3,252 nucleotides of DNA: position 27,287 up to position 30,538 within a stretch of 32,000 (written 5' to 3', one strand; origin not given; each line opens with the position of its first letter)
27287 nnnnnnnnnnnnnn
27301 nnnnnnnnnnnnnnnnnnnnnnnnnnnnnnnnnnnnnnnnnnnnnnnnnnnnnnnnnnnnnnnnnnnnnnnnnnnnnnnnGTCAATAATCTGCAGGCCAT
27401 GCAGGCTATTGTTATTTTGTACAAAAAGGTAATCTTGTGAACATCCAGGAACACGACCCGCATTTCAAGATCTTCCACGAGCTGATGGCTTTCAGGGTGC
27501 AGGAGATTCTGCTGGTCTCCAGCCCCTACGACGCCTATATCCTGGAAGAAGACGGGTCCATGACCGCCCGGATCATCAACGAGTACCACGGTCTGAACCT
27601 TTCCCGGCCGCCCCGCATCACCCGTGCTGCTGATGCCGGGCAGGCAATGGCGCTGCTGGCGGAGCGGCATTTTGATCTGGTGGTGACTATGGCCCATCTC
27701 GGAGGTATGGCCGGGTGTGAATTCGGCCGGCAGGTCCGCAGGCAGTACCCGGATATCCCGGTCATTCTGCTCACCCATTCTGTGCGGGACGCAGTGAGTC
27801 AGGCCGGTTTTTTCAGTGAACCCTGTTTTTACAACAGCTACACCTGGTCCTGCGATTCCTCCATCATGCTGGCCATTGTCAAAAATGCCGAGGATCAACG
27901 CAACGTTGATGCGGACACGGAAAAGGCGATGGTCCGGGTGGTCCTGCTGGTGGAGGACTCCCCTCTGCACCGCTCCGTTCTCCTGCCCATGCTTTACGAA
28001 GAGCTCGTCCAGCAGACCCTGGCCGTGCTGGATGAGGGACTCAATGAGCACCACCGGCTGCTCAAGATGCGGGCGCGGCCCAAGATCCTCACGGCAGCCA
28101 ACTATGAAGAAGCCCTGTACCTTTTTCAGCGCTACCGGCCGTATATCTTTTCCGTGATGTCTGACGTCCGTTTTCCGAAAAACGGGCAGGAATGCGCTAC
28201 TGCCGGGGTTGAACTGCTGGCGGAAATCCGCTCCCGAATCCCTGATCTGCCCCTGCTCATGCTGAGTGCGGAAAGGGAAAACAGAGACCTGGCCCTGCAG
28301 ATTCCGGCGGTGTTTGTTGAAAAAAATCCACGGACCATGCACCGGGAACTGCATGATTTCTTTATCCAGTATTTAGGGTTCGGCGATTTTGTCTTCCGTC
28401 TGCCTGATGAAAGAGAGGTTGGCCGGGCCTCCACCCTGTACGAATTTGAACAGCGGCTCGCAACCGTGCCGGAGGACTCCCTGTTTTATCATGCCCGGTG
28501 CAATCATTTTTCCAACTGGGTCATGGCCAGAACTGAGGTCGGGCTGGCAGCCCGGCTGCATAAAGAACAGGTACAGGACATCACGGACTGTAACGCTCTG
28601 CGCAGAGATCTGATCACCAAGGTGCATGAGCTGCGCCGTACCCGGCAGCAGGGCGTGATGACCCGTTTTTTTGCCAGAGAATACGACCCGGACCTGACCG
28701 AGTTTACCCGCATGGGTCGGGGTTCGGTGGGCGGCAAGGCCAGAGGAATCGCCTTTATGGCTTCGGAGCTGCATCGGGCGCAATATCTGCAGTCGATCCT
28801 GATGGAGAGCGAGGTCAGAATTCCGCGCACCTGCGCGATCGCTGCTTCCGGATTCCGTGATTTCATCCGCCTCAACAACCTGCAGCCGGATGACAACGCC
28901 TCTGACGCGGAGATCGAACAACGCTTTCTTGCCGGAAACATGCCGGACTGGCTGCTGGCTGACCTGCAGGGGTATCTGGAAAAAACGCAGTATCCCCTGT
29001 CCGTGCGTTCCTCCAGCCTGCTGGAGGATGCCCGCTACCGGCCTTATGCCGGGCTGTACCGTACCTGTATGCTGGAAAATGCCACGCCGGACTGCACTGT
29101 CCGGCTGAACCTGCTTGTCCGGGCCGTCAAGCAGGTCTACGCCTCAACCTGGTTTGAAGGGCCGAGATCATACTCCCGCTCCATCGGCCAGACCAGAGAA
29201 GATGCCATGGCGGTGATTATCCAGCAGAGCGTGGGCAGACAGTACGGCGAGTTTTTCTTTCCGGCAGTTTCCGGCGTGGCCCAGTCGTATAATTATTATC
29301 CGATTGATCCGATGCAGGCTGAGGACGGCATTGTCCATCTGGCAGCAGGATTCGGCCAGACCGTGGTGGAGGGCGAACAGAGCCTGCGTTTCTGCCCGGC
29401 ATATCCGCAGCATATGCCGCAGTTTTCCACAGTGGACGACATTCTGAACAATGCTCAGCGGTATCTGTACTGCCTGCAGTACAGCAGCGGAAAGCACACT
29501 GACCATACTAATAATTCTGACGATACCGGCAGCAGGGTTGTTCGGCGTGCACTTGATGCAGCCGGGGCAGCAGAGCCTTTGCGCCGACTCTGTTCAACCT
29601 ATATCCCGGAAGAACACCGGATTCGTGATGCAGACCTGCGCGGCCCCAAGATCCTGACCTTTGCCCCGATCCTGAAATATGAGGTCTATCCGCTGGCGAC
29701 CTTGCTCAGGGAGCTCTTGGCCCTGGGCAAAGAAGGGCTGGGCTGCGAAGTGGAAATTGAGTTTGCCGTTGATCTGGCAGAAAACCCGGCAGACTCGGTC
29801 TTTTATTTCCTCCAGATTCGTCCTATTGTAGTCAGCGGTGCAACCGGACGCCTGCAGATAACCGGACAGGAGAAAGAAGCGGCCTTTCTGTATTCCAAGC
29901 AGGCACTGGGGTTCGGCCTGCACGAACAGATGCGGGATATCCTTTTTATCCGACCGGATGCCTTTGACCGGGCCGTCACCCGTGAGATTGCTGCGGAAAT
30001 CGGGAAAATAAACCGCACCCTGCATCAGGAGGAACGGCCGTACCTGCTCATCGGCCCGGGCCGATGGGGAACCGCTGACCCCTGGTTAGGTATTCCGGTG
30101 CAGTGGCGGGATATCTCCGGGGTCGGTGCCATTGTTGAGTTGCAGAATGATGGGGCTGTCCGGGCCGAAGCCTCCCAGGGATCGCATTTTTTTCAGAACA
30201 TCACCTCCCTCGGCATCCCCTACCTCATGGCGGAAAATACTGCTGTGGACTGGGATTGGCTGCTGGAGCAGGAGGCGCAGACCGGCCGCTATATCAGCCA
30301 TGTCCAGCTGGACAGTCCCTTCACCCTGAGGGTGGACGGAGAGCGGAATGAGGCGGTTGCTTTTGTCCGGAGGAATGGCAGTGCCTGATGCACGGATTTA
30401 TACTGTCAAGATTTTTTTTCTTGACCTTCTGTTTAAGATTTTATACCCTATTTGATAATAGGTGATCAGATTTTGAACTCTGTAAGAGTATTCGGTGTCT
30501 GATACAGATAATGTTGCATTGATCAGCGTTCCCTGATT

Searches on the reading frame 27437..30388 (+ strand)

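Call 30: search_protein_families(library=ncbifam, proteins=[window:27437-30388:+], max_evalue=0.00001)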
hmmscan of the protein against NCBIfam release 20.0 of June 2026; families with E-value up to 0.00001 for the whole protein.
window:27437-30388:+ (983 aa): 6 families
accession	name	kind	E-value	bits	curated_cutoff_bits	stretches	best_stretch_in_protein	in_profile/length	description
NF052631.1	prodigiosin_PigC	equivalog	5.6e-12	44.4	1300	1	454-604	25-173/883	prodigiosin ligase PigC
NF053512.1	nitric_RR_NosR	exception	1.7e-10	40.5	400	1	60-113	24-77/422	response regulator c-di-GMP phosphodiesterase, NosR family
NF052632.1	undecylprod_RedH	equivalog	1.6e-08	32.9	1350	1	455-646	27-200/880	undecylprodigiosin ligase RedH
TIGR01818.1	ntrC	equivalog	4.7e-07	29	558.6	0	62-179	26-144/463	nitrogen regulation protein NR(I)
NF004881.0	PRK06241.2-2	equivalog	2.1e-06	26.3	883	1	482-602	69-184/898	phosphoenolpyruvate synthase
NF011695.0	PRK15115.1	equivalog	4.7e-06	25.6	763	0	60-127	32-103/445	two-component system response regulator GlrR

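Call 51: search_protein_families(library=pfam, proteins=[window:27437-30388:+], max_evalue=0.001)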
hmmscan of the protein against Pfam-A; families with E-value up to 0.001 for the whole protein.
window:27437-30388:+ (983 aa): 3 families
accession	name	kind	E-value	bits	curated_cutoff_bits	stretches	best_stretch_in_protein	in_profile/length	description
PF01326.24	PPDK_N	-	1.5e-30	107.1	27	1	430-812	3-324/328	Pyruvate phosphate dikinase, AMP/ATP-binding domain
PF00072.30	Response_reg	-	3.9e-14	53.2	30.2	1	58-117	23-81/111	Response regulator receiver domain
PF19027.5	DUF5752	-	5.6e-05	23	23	0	330-399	19-102/208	Family of unknown function (DUF5752)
